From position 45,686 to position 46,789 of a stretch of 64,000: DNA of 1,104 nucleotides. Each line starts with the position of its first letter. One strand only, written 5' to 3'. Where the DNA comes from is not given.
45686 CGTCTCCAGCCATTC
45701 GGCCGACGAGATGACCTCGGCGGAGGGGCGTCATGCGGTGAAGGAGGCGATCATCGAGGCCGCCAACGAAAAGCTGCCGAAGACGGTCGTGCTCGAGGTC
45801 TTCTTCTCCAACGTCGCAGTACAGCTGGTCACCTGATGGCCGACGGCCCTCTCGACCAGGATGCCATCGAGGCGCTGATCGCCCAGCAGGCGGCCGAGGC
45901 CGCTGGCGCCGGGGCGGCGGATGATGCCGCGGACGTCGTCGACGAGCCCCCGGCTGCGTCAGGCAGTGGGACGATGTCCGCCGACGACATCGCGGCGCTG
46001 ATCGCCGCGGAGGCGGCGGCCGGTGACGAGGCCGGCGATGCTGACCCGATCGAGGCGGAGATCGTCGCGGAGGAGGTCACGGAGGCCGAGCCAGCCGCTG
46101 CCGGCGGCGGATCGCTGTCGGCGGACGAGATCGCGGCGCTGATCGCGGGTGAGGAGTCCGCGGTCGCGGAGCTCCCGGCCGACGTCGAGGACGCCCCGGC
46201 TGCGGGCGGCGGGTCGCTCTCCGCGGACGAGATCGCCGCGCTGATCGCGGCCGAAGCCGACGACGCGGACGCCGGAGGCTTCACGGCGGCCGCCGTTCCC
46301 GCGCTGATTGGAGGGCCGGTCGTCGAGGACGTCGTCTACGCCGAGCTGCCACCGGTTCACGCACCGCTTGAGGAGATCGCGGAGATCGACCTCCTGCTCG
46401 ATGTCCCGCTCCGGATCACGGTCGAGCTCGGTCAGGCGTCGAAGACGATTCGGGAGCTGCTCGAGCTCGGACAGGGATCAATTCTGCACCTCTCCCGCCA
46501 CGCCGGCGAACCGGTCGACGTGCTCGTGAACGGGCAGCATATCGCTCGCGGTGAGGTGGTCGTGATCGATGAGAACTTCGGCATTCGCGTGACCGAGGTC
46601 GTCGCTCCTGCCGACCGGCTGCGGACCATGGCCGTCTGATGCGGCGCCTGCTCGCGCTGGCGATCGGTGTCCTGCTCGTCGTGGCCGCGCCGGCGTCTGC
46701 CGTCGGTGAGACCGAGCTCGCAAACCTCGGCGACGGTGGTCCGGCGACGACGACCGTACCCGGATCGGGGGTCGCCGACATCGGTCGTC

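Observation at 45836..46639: FliN homologue carries four tandem CheY-docking-type peptides, and fliM is absent from its usual position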

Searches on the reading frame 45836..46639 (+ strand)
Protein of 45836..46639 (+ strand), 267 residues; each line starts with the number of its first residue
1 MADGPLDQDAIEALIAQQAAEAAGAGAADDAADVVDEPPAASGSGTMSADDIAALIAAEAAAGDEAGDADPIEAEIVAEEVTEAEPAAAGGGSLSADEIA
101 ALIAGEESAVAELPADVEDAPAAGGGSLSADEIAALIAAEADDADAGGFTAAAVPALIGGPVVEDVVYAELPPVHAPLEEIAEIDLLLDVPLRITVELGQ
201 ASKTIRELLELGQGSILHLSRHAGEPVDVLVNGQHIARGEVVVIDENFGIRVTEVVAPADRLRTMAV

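Call 6: search_protein_families(library=pfam, proteins=[window:45836-46639:+], max_evalue=0.01)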
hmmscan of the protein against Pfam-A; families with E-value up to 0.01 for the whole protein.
window:45836-46639:+ (267 aa): 1 family
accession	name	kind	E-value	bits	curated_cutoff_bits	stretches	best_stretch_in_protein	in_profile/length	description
PF01052.25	FliMN_C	-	3.2e-25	88.3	23.8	1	186-256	2-72/73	Type III flagellar switch regulator (C-ring) FliN C-term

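Call 14: find_homologous_proteins(query=window:45836-46636:+, max_evalue=0.001)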
Query window:45836-46636:+ (267 aa): 748 proteins with E <= 0.001 among 8000 candidates; the best 120 are listed.
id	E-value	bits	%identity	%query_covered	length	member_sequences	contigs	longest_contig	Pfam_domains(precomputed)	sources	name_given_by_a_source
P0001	1.6e-62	230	55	100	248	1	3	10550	PF01052.26,PF28396.1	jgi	jgi:flagellar motor switch protein FliN/FliY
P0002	4.1e-60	222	78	52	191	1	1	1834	PF01052.26,PF28396.1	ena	-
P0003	2.3e-59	220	77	52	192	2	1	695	PF01052.26,PF28396.1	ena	-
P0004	3.1e-59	219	77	52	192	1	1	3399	PF01052.26,PF28396.1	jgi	jgi:flagellar motor switch protein FliN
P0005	7.5e-59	218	75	52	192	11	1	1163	PF01052.26,PF28396.1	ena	-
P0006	8.5e-59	218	66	63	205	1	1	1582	PF01052.26,PF28396.1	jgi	jgi:flagellar motor switch protein FliN/FliY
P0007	3.0e-58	216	71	58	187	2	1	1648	PF01052.26,PF28396.1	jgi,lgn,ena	jgi:flagellar motor switch protein FliN/FliY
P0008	5.8e-58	215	66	64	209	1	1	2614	PF01052.26,PF28396.1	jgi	jgi:flagellar motor switch protein FliN/FliY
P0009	8.0e-58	215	73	58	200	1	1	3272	PF01052.26,PF28396.1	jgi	jgi:flagellar motor switch protein FliN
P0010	1.1e-57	214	74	54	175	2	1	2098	PF01052.26,PF28396.1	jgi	jgi:flagellar motor switch protein FliN/FliY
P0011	2.5e-57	213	70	57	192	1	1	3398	PF01052.26,PF28396.1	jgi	jgi:flagellar motor switch protein FliN/FliY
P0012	1.1e-56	211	86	39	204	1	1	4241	PF01052.26,PF28396.1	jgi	-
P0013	1.1e-56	211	71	58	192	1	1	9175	PF01052.26,PF28396.1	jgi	jgi:flagellar motor switch protein FliN/FliY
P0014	1.3e-56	211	71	58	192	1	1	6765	PF01052.26,PF28396.1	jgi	jgi:flagellar motor switch protein FliN/FliY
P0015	2.6e-56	210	71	58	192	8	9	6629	PF01052.26,PF28396.1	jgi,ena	jgi:flagellar motor switch protein FliN/FliY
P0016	3.3e-56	209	73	54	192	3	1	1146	PF01052.26,PF28396.1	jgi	jgi:flagellar motor switch protein FliN/FliY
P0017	7.2e-56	208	75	52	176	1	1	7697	PF01052.26,PF28396.1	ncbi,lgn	-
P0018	2.7e-55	206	61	82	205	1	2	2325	PF01052.26,PF28396.1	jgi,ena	-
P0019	3.9e-55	206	59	74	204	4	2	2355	PF01052.26,PF28396.1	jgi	jgi:flagellar motor switch protein FliN/FliY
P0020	6.5e-55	205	74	54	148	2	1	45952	PF01052.26,PF28396.1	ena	-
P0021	9.7e-55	204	74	52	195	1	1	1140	PF01052.26,PF28396.1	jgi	jgi:flagellar motor switch protein FliN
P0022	1.7e-54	204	69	59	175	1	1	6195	PF01052.26,PF28396.1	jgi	jgi:flagellar motor switch protein FliN/FliY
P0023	1.9e-54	203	69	57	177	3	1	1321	PF01052.26,PF28396.1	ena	-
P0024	2.7e-54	203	66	65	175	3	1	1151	PF01052.26,PF28396.1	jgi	jgi:flagellar motor switch protein FliN/FliY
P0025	4.6e-54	202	71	52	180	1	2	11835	PF01052.26,PF28396.1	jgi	jgi:flagellar motor switch protein FliN/FliY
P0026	1.3e-53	201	69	56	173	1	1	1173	PF01052.26,PF28396.1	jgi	jgi:flagellar motor switch protein FliN/FliY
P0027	1.4e-53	201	84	42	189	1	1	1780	PF01052.26,PF28396.1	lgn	-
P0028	1.8e-53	200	70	56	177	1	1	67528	PF01052.26,PF28396.1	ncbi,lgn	-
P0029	2.1e-53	200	69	57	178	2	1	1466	PF01052.26,PF28396.1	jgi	jgi:flagellar motor switch protein FliN/FliY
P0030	2.1e-53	200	65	65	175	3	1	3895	PF01052.26,PF28396.1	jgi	jgi:flagellar motor switch protein FliN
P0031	2.8e-53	200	53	100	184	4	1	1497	PF01052.26,PF28396.1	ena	-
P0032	3.0e-53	200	69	56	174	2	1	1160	PF01052.26,PF28396.1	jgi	jgi:flagellar motor switch protein FliN/FliY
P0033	3.1e-53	200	70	56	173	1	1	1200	PF01052.26,PF28396.1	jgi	jgi:flagellar motor switch protein FliN/FliY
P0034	3.2e-53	199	73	52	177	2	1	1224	PF01052.26,PF28396.1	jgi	-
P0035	3.3e-53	199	55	82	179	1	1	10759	PF01052.26,PF28396.1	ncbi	-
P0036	3.4e-53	199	60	65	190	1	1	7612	PF01052.26,PF28396.1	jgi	jgi:flagellar motor switch protein FliN/FliY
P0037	4.0e-53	199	62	65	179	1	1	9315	PF01052.26,PF28396.1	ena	-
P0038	5.4e-53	199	70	55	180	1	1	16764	PF01052.26,PF28396.1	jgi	jgi:flagellar motor switch protein FliN/FliY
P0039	7.3e-53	198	71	52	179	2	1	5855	PF01052.26,PF28396.1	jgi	jgi:flagellar motor switch protein FliN/FliY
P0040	1.6e-52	197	72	52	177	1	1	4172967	PF01052.26,PF28396.1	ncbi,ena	-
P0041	9.9e-52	195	73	52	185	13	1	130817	PF01052.26,PF28396.1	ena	-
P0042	1.6e-51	194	69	57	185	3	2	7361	PF01052.26,PF28396.1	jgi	jgi:flagellar motor switch protein FliN/FliY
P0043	7.2e-51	192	67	55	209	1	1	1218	PF01052.26,PF28396.1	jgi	jgi:flagellar motor switch protein FliN/FliY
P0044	1.8e-50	190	69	52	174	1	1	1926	PF01052.26,PF28396.1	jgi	jgi:flagellar motor switch protein FliN/FliY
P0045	5.4e-50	189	71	52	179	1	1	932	PF01052.26,PF28396.1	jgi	jgi:flagellar motor switch protein FliN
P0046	7.1e-50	189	69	52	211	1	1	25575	PF01052.26,PF28396.1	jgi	jgi:flagellar motor switch protein FliN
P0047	9.9e-49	185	63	65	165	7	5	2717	PF01052.26,PF28396.1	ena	-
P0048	1.7e-47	181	66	60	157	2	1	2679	PF01052.26,PF28396.1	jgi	jgi:flagellar motor switch protein FliN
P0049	2.1e-47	180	72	53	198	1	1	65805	PF01052.26,PF28396.1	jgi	jgi:flagellar motor switch protein FliN/FliY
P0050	2.6e-47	180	53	82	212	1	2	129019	PF01052.26,PF28396.1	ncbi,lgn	-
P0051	4.4e-47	179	57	65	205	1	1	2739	PF01052.26,PF28396.1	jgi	jgi:flagellar motor switch protein FliN/FliY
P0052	7.5e-47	179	66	63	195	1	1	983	PF01052.26,PF28396.1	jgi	jgi:flagellar motor switch protein FliN/FliY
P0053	1.7e-46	177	61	64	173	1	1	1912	PF01052.26,PF28396.1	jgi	jgi:flagellar motor switch protein FliN/FliY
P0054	3.7e-46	176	80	40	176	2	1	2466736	PF01052.26,PF28396.1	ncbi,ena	-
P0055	4.0e-46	176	59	68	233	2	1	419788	PF01052.26,PF28396.1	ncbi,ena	-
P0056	4.3e-46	176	64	53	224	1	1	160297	PF01052.26,PF28396.1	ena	-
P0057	1.1e-44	172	62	54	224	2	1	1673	PF01052.26,PF28396.1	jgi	jgi:flagellar motor switch protein FliN/FliY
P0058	7.2e-44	169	55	76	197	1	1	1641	PF01052.26,PF28396.1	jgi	jgi:flagellar motor switch protein FliN/FliY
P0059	1.3e-43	168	63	54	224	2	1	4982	PF01052.26,PF28396.1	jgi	jgi:flagellar motor switch protein FliN/FliY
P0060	3.0e-43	167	60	65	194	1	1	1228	PF01052.26,PF28396.1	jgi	-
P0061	3.8e-43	166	56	76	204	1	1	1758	PF01052.26,PF28396.1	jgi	jgi:flagellar motor switch protein FliN/FliY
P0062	9.5e-43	165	65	54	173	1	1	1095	PF01052.26,PF28396.1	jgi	jgi:flagellar motor switch protein FliN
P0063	9.8e-43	165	62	54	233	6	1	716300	PF01052.26,PF28396.1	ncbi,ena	-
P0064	7.0e-42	162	56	76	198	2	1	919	PF01052.26,PF28396.1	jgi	jgi:flagellar motor switch protein FliN/FliY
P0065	1.1e-41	162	61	65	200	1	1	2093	PF01052.26,PF28396.1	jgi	jgi:flagellar motor switch protein FliN/FliY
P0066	1.2e-41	162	73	39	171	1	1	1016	PF01052.26,PF28396.1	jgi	jgi:flagellar motor switch protein FliN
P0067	2.0e-41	161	58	65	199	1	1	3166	PF01052.26,PF28396.1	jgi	jgi:flagellar motor switch protein FliN/FliY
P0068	5.4e-41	159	63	55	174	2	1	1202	PF01052.26,PF28396.1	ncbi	-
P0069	6.2e-41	159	55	76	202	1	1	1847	PF01052.26,PF28396.1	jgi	-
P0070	1.3e-39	155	57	56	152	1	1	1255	PF01052.26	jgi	-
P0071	5.7e-38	150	55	53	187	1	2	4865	PF01052.26,PF28396.1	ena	-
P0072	3.8e-37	147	66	39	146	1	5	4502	PF01052.26,PF28396.1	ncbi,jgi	jgi:flagellar motor switch protein FliN/FliY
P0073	1.7e-36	145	47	76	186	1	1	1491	PF01052.26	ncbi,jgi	jgi:flagellar motor switch protein FliN/FliY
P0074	9.9e-35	139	69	39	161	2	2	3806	PF01052.26,PF28396.1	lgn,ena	-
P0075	3.1e-33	134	54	58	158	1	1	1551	PF01052.26,PF28396.1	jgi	jgi:flagellar motor switch protein FliN/FliY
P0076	1.2e-32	132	63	43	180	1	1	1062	PF01052.26,PF28396.1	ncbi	-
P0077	1.6e-32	132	58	52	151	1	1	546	PF01052.26,PF28396.1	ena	-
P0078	1.7e-32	132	53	58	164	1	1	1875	PF01052.26,PF28396.1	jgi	jgi:flagellar motor switch protein FliN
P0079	1.7e-32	132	53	58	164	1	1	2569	PF01052.26,PF28396.1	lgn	-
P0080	1.9e-32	131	65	41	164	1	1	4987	PF01052.26,PF28396.1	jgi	jgi:flagellar motor switch protein FliN/FliY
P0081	2.5e-32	131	64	41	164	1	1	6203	PF01052.26,PF28396.1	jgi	jgi:flagellar motor switch protein FliN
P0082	4.4e-32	130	66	40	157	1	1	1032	PF01052.26,PF28396.1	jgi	jgi:flagellar motor switch protein FliN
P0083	1.3e-31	129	62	43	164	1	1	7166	PF01052.26,PF28396.1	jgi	jgi:flagellar motor switch protein FliN/FliY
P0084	2.4e-31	128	63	41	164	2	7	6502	PF01052.26,PF28396.1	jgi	jgi:flagellar motor switch protein FliN/FliY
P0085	2.4e-31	128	63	41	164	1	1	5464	PF01052.26,PF28396.1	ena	-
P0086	2.5e-31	128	63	41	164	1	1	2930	PF01052.26,PF28396.1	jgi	jgi:flagellar motor switch protein FliN/FliY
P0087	2.6e-31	128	63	41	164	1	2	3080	PF01052.26,PF28396.1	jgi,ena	jgi:flagellar motor switch protein FliN/FliY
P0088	2.6e-31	128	63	41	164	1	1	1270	PF01052.26,PF28396.1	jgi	jgi:flagellar motor switch protein FliN/FliY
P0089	2.6e-31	128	67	31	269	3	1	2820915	PF01052.26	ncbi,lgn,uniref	ncbi:flagellar motor switch protein FliN [Thermaerobacter sp. PB12/4term]|uniref:flagellar motor swi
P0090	2.6e-31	128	63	41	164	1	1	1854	PF01052.26,PF28396.1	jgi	jgi:flagellar motor switch protein FliN/FliY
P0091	2.7e-31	128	63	41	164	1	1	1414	PF01052.26,PF28396.1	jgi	jgi:flagellar motor switch protein FliN/FliY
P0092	2.7e-31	128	63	41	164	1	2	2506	PF01052.26,PF28396.1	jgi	jgi:flagellar motor switch protein FliN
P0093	3.0e-31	128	74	31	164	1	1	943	PF01052.26,PF28396.1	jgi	jgi:flagellar motor switch protein FliN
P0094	3.2e-31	127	64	39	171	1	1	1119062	PF01052.26,PF28396.1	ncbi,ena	-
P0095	3.4e-31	127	61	41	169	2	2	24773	PF01052.26,PF28396.1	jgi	jgi:flagellar motor switch protein FliN/FliY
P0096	4.0e-31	127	68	36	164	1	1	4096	PF01052.26,PF28396.1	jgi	jgi:flagellar motor switch protein FliN/FliY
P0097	5.3e-31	127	65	40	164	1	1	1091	PF01052.26,PF28396.1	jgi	jgi:flagellar motor switch protein FliN/FliY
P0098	5.6e-31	127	62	41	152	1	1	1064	PF01052.26,PF28396.1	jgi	jgi:flagellar motor switch protein FliN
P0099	5.9e-31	127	62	41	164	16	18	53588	PF01052.26,PF28396.1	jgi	jgi:flagellar motor switch protein FliN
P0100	5.9e-31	127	64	40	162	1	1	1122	PF01052.26,PF28396.1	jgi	jgi:flagellar motor switch protein FliN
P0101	8.9e-31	126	64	39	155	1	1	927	PF01052.26,PF28396.1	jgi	jgi:flagellar motor switch protein FliN/FliY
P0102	9.2e-31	126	66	39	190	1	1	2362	PF01052.26,PF28396.1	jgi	jgi:flagellar motor switch protein FliN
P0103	1.2e-30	126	61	43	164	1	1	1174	PF01052.26,PF28396.1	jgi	jgi:flagellar motor switch protein FliN/FliY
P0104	1.2e-30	126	63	40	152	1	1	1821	PF01052.26,PF28396.1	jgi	jgi:flagellar motor switch protein FliN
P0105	1.3e-30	125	60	45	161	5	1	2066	PF01052.26,PF28396.1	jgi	jgi:flagellar motor switch protein FliN/FliY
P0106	1.4e-30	125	65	39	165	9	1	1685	PF01052.26,PF28396.1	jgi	jgi:flagellar motor switch protein FliN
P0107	1.6e-30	125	74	31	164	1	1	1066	PF01052.26,PF28396.1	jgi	jgi:flagellar motor switch protein FliN/FliY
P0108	1.6e-30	125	64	40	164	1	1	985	PF01052.26,PF28396.1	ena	-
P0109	1.6e-30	125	66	39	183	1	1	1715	PF01052.26,PF28396.1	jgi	jgi:flagellar motor switch protein FliN/FliY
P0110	1.9e-30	125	61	42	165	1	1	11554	PF01052.26,PF28396.1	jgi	jgi:flagellar motor switch protein FliN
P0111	2.0e-30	125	64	40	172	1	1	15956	PF01052.26,PF28396.1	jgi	jgi:flagellar motor switch protein FliN/FliY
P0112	2.0e-30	125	65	39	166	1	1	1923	PF01052.26,PF28396.1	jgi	jgi:flagellar motor switch protein FliN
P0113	2.4e-30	125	65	39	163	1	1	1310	PF01052.26,PF28396.1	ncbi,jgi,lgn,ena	jgi:flagellar motor switch protein FliN/FliY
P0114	3.1e-30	124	68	36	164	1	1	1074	PF01052.26,PF28396.1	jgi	jgi:flagellar motor switch protein FliN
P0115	3.5e-30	124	62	41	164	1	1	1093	PF01052.26,PF28396.1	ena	-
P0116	3.6e-30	124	62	41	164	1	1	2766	PF01052.26,PF28396.1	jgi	jgi:flagellar motor switch protein FliN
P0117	4.8e-30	124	68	36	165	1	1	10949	PF01052.26,PF28396.1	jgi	jgi:flagellar motor switch protein FliN/FliY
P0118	5.0e-30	124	63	39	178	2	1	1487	PF01052.26,PF28396.1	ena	-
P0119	5.1e-30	123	74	31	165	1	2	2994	PF01052.26,PF28396.1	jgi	jgi:flagellar motor switch protein FliN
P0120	6.4e-30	123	61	41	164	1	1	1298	PF01052.26,PF28396.1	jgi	jgi:flagellar motor switch protein FliN/FliY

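Call 16: find_encoding_contigs(protein=P0001, flank=10000, max_places=3)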
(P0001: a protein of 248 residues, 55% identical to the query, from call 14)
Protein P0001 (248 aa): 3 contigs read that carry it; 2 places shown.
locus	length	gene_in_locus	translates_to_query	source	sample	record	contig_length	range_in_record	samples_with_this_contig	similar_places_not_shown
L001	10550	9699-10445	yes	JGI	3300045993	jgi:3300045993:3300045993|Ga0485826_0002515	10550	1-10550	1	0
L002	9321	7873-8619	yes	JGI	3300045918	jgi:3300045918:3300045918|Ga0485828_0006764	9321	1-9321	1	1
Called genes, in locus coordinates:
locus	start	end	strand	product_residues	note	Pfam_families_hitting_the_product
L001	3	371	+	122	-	?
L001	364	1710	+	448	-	PF02874:ATP-synt_ab_N (weak), PF00006:ATP-synt_ab, PF18269:T3SS_ATPase_C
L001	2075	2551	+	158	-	-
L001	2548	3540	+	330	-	PF01464:SLT, PF00877:NLPC_P60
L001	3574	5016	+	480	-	-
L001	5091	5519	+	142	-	PF03963:FlgD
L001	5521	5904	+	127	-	PF12611:Flagellar_put (weak)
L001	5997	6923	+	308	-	PF00460:Flg_bb_rod, PF22692:LlgE_F_G_D1, PF06429:Flg_bbr_C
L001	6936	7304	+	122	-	PF06289:FlbD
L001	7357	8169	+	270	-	PF01618:MotA_ExbB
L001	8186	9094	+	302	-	PF13677:MotB_plug, PF00691:OmpA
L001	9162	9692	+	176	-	PF03748:FliL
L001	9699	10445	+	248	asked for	PF28396:SepQ_C (weak), PF01052:FliMN_C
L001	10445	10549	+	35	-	?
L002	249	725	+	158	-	-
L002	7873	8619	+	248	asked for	PF28396:SepQ_C (weak), PF01052:FliMN_C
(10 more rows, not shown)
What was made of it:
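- Tried and rejected: It is SepQ_C, a weak overlap with the SpoA domain (call 16).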

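Call 17: find_encoding_contigs(protein=P0040, flank=10000, max_places=2)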
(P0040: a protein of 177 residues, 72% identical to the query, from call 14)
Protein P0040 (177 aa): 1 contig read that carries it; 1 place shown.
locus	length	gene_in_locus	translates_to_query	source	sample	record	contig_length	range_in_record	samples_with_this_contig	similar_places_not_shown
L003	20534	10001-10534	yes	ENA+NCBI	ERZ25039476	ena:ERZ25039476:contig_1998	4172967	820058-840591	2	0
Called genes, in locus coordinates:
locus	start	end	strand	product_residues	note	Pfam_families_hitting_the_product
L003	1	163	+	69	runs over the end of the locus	-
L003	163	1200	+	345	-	PF01706:FliG_C, PF02108:FliH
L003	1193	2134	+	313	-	PF02874:ATP-synt_ab_N, PF00006:ATP-synt_ab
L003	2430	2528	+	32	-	-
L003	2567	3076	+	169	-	PF02050:FliJ (weak)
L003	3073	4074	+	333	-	PF01464:SLT, PF00877:NLPC_P60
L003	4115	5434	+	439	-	PF02120:Flg_hook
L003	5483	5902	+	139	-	PF03963:FlgD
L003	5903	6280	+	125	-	PF12611:Flagellar_put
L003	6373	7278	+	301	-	PF00460:Flg_bb_rod, PF22692:LlgE_F_G_D1, PF06429:Flg_bbr_C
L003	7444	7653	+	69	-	PF06289:FlbD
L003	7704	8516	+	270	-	PF01618:MotA_ExbB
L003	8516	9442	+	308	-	PF13677:MotB_plug, PF00691:OmpA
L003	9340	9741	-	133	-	-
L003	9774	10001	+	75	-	PF03748:FliL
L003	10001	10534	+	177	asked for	PF28396:SepQ_C (weak), PF01052:FliMN_C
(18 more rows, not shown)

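Call 18: list_cluster_members(proteins=[P0040, P0054, P0055, P0063, P0094, P0028, P0050, P0017, P0035, P0068])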
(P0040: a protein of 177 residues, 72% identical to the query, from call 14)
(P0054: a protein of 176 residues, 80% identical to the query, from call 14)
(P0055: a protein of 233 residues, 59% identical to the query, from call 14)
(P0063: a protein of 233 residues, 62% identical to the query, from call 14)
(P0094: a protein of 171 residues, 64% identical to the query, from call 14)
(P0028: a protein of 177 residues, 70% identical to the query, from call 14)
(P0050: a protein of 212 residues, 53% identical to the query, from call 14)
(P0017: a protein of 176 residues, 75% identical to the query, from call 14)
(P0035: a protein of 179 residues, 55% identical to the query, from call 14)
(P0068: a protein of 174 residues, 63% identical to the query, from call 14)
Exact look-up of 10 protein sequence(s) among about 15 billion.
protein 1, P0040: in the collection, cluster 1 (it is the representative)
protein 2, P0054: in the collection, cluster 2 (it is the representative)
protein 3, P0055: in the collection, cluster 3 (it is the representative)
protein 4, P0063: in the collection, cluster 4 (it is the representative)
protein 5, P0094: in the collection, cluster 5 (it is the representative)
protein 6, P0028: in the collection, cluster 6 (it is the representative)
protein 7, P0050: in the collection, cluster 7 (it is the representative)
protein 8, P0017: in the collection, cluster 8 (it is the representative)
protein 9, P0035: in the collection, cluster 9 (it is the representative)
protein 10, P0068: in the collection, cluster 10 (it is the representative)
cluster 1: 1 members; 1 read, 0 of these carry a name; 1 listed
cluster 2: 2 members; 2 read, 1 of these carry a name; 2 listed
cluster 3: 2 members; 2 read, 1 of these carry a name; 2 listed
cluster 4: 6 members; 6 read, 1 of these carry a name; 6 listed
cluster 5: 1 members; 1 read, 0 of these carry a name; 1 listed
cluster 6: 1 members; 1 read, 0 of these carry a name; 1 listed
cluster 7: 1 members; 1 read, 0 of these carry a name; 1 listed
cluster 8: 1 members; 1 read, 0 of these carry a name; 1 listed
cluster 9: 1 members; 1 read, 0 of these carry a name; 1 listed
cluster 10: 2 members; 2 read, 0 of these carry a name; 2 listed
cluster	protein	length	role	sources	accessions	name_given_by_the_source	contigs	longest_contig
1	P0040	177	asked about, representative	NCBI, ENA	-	-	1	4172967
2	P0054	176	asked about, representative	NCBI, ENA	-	-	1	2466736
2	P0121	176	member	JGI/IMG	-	flagellar motor switch protein FliN/FliY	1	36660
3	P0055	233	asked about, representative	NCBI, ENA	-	-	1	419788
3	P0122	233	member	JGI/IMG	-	flagellar motor switch protein FliN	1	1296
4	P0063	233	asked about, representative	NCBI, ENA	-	-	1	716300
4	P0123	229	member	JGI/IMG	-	flagellar motor switch protein FliN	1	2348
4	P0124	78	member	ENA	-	-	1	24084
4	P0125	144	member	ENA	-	-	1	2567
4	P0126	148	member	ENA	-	-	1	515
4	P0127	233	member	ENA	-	-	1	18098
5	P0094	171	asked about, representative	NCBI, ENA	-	-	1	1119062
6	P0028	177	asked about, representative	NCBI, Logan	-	-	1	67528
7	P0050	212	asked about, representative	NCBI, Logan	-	-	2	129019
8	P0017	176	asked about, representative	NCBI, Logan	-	-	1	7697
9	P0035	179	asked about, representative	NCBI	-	-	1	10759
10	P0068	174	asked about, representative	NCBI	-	-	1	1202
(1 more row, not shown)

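Call 21: find_encoding_contigs(protein=P0055, flank=10000, max_places=1)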
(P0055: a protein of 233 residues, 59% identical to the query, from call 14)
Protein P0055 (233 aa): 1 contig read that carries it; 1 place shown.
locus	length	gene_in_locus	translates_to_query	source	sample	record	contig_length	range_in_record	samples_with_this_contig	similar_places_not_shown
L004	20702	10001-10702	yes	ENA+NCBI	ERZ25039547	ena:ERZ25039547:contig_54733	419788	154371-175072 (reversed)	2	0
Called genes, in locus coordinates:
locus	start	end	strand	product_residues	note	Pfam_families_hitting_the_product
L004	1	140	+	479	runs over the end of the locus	PF06609:TRI12, PF06779:MFS_4 (weak), PF00083:Sugar_tr, PF07690:MFS_1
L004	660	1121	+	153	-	-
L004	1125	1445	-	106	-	-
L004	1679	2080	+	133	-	-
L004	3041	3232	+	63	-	PF00877:NLPC_P60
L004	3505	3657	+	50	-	-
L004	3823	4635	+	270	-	PF02120:Flg_hook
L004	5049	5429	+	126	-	PF12611:Flagellar_put (faint)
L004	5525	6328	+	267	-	PF00460:Flg_bb_rod, PF22692:LlgE_F_G_D1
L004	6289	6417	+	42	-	PF06429:Flg_bbr_C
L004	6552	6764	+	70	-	PF06289:FlbD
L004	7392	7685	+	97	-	-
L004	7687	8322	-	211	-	-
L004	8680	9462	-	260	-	-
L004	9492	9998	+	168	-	PF03748:FliL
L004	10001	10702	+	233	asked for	PF28396:SepQ_C (weak), PF01052:FliMN_C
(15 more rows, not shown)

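Call 22: find_encoding_contigs(protein=P0094, flank=10000, max_places=1)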
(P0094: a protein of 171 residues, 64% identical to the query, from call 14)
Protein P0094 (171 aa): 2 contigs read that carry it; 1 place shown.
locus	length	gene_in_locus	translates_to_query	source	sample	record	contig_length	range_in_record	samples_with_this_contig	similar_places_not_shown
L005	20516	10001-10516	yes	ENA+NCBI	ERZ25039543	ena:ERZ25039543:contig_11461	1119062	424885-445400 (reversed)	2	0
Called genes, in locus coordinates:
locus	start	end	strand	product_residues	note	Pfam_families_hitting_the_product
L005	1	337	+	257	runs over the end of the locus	PF14841:FliG_M, PF14842:FliG_N (weak), PF01706:FliG_C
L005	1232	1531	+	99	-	-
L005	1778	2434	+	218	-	PF00006:ATP-synt_ab, PF18269:T3SS_ATPase_C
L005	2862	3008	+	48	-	-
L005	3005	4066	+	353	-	PF01464:SLT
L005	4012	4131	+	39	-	-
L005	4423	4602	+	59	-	-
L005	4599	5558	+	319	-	PF02120:Flg_hook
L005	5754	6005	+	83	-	-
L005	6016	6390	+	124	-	PF12611:Flagellar_put (weak)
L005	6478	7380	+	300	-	PF00460:Flg_bb_rod, PF22692:LlgE_F_G_D1, PF06429:Flg_bbr_C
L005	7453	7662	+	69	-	PF06289:FlbD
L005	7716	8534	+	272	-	PF01618:MotA_ExbB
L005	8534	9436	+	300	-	PF13677:MotB_plug, PF00691:OmpA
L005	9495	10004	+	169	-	PF03748:FliL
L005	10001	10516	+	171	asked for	PF28396:SepQ_C (weak), PF01052:FliMN_C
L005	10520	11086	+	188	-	PF04347:FliO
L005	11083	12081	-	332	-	PF00781:DAGK_cat, PF19279:YegS_C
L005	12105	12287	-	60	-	-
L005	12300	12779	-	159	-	PF01569:PAP2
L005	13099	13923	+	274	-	PF01569:PAP2 (weak)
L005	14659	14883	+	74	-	PF06724:DUF1206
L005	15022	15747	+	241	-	PF25077:DUF7800, PF09423:PhoD (weak)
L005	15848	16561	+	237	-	-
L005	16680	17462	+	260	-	PF00813:FliP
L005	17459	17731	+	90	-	PF01313:Bac_export_3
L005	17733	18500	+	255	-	PF01311:Bac_export_1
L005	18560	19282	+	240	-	-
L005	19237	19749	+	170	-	PF01312:Bac_export_2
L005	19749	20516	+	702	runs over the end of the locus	PF00771:FHIPEP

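Call 23: find_encoding_contigs(protein=P0050, flank=10000, max_places=1)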
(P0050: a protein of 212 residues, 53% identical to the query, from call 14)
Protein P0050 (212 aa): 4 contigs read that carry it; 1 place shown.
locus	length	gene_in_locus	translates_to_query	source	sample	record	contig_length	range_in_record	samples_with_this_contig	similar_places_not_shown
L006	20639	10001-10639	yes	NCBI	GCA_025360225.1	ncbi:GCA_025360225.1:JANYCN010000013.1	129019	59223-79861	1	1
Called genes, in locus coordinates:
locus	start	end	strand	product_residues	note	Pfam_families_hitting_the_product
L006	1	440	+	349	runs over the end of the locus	PF14842:FliG_N, PF14841:FliG_M, PF01706:FliG_C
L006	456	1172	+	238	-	PF02108:FliH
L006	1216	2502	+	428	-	PF02874:ATP-synt_ab_N, PF00006:ATP-synt_ab, PF18269:T3SS_ATPase_C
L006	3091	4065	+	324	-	PF01464:SLT, PF00877:NLPC_P60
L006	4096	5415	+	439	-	PF02120:Flg_hook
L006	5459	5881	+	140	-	PF03963:FlgD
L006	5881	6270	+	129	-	PF12611:Flagellar_put (weak)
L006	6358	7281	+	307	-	PF00460:Flg_bb_rod, PF22692:LlgE_F_G_D1, PF06429:Flg_bbr_C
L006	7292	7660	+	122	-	PF06289:FlbD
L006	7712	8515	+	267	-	PF01618:MotA_ExbB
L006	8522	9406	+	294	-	PF13677:MotB_plug, PF00691:OmpA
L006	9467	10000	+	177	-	PF03748:FliL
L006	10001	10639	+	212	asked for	PF28396:SepQ_C (weak), PF01052:FliMN_C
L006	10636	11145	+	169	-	PF04347:FliO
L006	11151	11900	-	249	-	PF01061:ABC2_membrane, PF12698:ABC2_membrane_3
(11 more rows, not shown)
